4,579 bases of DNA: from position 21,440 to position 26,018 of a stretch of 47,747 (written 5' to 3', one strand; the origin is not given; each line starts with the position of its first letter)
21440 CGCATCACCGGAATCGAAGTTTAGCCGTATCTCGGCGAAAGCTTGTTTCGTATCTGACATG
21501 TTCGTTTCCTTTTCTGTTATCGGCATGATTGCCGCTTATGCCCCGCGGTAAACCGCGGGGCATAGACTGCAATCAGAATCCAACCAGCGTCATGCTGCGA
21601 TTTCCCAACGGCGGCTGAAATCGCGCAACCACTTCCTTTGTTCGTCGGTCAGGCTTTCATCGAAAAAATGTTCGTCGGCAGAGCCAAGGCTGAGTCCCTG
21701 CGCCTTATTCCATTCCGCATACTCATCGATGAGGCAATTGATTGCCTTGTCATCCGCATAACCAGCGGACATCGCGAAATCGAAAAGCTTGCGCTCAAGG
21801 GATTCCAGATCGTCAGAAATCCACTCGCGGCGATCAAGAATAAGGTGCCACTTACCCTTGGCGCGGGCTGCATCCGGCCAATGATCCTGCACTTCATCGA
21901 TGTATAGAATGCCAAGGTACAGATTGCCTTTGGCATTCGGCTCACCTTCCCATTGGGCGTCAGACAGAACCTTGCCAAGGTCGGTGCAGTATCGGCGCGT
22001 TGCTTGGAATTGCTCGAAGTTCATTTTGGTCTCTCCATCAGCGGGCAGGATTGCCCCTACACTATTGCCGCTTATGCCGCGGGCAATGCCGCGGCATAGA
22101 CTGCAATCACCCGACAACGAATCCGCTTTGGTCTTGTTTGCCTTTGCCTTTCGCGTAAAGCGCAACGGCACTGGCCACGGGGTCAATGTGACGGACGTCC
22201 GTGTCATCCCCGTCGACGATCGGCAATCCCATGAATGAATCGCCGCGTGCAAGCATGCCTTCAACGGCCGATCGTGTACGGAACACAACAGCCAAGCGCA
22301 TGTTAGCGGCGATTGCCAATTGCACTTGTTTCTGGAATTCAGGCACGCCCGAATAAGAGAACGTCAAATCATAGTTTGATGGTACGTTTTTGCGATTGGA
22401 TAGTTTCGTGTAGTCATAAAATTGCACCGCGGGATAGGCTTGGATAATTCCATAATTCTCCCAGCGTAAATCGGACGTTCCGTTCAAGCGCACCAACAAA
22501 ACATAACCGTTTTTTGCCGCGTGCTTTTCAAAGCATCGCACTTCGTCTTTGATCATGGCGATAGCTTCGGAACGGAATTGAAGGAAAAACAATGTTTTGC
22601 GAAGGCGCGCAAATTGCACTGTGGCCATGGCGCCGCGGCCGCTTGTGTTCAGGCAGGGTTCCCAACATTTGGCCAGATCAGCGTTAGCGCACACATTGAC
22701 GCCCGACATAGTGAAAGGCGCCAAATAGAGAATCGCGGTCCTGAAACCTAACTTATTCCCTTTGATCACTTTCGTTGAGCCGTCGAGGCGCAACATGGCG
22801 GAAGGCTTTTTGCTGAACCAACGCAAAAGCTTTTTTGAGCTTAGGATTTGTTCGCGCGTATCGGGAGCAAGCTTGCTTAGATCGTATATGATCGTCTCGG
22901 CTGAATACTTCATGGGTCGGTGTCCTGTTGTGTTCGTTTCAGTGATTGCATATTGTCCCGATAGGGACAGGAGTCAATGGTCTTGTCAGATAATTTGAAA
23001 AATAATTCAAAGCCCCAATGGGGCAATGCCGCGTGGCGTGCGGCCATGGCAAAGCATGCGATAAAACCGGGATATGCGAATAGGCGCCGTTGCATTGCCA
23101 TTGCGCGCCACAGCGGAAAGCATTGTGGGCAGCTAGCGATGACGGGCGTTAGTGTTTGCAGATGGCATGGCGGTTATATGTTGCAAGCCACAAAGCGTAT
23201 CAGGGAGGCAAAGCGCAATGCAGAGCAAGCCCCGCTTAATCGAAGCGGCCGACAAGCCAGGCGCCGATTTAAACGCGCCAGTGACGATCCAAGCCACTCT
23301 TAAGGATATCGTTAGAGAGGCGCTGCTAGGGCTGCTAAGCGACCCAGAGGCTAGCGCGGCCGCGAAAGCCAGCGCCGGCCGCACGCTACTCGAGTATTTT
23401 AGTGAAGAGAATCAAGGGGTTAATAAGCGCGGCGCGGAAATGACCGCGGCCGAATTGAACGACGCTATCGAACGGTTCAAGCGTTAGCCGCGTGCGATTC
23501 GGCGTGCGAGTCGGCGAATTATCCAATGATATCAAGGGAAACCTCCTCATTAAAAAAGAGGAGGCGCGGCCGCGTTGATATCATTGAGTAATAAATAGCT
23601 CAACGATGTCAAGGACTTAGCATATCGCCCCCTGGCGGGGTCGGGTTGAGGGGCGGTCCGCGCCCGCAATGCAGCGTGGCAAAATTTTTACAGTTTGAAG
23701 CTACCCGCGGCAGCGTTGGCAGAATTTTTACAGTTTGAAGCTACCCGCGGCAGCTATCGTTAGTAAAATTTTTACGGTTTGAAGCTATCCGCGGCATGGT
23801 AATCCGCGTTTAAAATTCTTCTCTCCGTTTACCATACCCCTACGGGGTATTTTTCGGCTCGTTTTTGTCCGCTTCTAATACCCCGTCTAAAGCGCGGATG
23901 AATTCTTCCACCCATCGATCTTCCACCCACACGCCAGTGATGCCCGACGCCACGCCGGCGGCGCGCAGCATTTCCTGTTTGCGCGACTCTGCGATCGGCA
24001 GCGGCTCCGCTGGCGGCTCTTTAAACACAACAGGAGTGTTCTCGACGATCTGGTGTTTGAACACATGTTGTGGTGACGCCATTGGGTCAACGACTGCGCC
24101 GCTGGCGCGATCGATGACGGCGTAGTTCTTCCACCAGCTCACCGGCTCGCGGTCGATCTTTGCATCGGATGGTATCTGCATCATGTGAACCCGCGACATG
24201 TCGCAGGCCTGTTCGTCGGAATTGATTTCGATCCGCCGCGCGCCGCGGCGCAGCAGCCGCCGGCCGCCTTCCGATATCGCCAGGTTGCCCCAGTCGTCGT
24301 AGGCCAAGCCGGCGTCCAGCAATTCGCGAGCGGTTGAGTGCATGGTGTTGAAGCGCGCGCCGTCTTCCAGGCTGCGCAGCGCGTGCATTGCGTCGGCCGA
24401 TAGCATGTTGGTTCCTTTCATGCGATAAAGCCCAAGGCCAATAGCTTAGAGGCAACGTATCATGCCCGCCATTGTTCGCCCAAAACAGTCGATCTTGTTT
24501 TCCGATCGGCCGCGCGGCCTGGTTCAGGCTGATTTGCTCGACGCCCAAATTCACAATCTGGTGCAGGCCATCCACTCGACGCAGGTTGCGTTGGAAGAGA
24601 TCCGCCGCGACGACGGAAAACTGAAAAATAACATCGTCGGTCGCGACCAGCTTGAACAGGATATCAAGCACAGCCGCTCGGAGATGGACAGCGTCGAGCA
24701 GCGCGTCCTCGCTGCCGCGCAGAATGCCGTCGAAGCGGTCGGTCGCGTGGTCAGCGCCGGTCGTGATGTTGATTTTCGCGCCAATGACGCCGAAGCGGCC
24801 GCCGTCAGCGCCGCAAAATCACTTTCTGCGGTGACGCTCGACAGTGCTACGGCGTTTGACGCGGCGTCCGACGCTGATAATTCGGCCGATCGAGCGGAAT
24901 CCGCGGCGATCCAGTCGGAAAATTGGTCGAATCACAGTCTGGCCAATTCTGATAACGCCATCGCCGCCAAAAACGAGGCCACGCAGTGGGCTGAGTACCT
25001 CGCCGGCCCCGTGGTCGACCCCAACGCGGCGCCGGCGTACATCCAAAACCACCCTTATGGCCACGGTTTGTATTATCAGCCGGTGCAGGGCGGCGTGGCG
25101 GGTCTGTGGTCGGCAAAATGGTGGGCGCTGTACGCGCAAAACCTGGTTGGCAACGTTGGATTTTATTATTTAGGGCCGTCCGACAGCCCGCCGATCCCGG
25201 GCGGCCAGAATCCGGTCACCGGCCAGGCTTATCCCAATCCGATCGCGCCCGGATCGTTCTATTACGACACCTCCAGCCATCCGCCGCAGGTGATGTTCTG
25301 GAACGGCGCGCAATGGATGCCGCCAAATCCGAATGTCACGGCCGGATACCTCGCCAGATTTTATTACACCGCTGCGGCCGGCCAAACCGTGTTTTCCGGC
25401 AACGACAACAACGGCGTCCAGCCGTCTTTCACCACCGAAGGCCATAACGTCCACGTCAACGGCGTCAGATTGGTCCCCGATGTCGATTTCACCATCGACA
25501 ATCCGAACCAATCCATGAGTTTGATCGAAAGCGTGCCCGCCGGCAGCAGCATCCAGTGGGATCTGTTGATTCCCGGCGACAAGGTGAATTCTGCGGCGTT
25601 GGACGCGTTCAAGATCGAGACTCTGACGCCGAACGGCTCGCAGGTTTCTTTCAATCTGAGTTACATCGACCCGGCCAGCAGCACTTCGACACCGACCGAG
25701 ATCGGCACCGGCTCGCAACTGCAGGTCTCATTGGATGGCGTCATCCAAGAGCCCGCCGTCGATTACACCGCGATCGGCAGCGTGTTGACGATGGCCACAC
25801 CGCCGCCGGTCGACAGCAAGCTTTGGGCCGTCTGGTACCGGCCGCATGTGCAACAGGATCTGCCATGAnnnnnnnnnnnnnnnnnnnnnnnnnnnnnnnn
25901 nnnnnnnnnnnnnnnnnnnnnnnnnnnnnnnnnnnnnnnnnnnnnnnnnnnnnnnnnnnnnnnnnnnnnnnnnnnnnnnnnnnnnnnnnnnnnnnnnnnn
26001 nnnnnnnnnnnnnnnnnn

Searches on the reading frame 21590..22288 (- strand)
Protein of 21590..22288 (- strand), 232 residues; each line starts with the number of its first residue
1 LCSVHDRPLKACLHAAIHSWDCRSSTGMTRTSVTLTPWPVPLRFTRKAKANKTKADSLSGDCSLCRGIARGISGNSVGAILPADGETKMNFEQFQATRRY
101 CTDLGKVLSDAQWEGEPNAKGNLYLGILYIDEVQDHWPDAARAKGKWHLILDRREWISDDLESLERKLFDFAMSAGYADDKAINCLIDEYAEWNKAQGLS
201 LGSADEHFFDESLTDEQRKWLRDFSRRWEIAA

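Call 56: search_protein_families(library=phrogs, proteins=[window:21590-22288:-], max_evalue=0.001)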
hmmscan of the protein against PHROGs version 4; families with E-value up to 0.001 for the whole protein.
window:21590-22288:- (232 aa): 1 family
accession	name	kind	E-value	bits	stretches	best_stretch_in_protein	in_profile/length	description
phrog_9962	-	unknown function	1.5e-13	51.4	1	182-232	3-57/59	-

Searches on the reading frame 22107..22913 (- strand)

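Call 56: search_protein_families(library=phrogs, proteins=[window:22107-22913:-], max_evalue=0.001)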
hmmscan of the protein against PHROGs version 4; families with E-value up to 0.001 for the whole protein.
window:22107-22913:- (268 aa): 1 family
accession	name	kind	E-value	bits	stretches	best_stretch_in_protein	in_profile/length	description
phrog_1617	-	unknown function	7.6e-59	200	1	33-267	34-270/273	-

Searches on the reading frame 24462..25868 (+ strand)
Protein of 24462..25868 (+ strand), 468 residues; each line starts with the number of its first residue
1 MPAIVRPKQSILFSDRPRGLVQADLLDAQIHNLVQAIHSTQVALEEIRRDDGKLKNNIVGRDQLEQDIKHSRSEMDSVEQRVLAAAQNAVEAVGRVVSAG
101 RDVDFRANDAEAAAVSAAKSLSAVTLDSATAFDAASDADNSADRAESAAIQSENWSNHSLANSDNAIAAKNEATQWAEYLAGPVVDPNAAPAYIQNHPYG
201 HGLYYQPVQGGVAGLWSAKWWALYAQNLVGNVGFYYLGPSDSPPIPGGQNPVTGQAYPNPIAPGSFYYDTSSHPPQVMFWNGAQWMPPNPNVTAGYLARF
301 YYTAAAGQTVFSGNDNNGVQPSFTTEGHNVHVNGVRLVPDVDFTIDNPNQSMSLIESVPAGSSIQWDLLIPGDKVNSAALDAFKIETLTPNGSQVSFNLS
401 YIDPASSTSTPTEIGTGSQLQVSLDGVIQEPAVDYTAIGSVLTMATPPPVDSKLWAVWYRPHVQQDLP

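Call 12: search_protein_families(library=phrogs, proteins=[window:24462-25868:+], max_evalue=0.001)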
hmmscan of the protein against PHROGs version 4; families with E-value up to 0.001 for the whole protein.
window:24462-25868:+ (468 aa): 3 families
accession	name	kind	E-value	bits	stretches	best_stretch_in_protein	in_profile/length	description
phrog_19195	-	head and packaging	1e-06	27.7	1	391-459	24-86/1425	virion structural protein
phrog_38058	-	tail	1.8e-05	24.2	1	259-422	488-641/708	tail fiber protein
phrog_2710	-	tail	4.7e-05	23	0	316-362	199-243/781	tail fiber protein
